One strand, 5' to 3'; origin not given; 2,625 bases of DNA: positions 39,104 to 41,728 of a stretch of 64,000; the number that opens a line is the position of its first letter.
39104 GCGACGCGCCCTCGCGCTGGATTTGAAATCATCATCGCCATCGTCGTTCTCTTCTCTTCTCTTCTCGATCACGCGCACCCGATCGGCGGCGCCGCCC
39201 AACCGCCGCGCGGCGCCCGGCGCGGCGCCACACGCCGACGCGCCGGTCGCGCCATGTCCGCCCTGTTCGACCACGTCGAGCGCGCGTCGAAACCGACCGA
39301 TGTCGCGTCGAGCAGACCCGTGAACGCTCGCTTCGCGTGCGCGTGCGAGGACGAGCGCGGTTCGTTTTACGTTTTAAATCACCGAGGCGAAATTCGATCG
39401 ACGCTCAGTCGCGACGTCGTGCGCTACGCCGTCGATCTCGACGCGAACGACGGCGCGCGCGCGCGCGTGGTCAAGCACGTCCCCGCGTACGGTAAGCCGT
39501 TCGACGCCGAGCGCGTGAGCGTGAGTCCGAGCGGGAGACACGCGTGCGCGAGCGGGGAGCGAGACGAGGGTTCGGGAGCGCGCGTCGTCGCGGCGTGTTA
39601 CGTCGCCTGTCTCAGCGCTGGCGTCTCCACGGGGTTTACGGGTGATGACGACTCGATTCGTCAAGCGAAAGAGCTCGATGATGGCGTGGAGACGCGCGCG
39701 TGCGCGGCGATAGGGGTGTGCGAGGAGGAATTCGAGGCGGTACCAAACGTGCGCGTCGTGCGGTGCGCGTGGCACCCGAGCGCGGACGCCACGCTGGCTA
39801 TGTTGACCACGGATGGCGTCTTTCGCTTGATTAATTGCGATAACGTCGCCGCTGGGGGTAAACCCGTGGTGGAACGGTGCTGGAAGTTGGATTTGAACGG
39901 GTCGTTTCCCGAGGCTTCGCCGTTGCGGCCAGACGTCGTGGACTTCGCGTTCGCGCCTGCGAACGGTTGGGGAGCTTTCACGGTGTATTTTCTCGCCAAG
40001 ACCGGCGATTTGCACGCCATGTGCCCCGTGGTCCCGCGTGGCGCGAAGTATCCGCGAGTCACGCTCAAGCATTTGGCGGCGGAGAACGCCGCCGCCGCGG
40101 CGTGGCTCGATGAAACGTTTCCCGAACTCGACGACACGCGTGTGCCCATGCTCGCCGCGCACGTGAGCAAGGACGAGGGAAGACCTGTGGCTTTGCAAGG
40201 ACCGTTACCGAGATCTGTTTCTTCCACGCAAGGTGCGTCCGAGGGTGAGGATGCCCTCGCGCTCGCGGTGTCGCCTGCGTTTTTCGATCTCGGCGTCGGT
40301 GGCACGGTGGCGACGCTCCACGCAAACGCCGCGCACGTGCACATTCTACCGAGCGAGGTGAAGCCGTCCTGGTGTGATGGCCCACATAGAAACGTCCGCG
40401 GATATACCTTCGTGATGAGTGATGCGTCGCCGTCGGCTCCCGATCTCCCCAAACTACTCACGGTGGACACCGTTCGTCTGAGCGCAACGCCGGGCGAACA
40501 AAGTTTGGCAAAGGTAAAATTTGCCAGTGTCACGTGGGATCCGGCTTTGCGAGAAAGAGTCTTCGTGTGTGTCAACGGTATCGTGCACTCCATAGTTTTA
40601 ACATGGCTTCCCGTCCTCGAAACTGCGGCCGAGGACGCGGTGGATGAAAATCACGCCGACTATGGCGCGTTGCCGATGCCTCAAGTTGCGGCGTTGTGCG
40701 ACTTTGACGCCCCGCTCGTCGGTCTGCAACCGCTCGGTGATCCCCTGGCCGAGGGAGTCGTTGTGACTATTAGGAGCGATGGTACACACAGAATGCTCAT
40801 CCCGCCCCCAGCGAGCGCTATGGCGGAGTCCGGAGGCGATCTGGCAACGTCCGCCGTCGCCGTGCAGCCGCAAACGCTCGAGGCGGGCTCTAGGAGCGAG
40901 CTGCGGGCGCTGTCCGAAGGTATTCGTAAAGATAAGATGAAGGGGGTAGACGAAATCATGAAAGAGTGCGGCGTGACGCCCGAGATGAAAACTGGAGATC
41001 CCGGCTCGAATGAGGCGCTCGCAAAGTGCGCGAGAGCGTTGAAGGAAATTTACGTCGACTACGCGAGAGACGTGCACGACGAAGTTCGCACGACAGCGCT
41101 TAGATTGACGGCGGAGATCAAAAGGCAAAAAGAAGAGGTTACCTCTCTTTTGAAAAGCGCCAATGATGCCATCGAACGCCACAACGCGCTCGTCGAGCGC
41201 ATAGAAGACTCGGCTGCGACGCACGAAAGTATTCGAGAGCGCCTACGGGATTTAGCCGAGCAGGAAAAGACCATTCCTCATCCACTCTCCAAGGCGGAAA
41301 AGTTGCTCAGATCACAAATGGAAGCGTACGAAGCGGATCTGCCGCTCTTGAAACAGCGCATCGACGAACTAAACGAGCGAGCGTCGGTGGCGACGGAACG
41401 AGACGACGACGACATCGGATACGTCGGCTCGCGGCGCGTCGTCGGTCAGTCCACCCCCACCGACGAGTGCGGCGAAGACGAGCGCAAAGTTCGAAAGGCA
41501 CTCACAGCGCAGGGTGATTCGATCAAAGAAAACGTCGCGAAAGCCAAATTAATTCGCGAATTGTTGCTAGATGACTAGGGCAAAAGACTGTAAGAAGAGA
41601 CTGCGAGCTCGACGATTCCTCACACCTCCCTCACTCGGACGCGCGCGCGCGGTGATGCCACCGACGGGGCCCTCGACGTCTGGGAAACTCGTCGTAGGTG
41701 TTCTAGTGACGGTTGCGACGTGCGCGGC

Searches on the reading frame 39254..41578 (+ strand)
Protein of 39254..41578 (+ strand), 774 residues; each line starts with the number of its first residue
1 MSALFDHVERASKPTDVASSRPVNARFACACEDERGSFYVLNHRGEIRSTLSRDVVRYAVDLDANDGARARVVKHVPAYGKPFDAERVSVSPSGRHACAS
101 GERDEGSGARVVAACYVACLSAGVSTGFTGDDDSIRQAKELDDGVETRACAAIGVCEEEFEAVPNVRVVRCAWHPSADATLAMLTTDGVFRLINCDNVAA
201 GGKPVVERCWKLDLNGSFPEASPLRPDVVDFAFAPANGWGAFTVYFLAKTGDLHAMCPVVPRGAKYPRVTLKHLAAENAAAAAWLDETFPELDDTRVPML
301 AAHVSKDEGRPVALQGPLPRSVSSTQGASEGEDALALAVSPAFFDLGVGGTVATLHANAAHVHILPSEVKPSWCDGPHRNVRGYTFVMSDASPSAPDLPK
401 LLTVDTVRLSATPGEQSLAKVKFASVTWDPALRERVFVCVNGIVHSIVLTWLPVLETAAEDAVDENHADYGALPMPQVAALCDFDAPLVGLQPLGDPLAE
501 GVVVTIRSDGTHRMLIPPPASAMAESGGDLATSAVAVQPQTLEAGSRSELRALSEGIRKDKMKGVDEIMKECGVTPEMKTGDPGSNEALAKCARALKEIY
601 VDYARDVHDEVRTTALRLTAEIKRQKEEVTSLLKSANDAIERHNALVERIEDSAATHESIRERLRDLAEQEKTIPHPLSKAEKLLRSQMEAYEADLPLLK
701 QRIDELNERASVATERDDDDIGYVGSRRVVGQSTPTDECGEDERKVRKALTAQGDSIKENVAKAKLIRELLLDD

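Call 15: search_protein_families(library=pfam, proteins=[window:39254-41578:+], max_evalue=0.001)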
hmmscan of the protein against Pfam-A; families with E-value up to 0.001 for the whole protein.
window:39254-41578:+ (774 aa): 2 families
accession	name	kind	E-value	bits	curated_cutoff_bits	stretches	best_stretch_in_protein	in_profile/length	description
PF10168.15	Nup88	-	1.3e-12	46.9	24.4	2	589-769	526-699/702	Nuclear pore component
PF07926.17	TPR_MLP1_2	-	0.00011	22.6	36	1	607-708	16-117/129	TPR/MLP1/MLP2-like protein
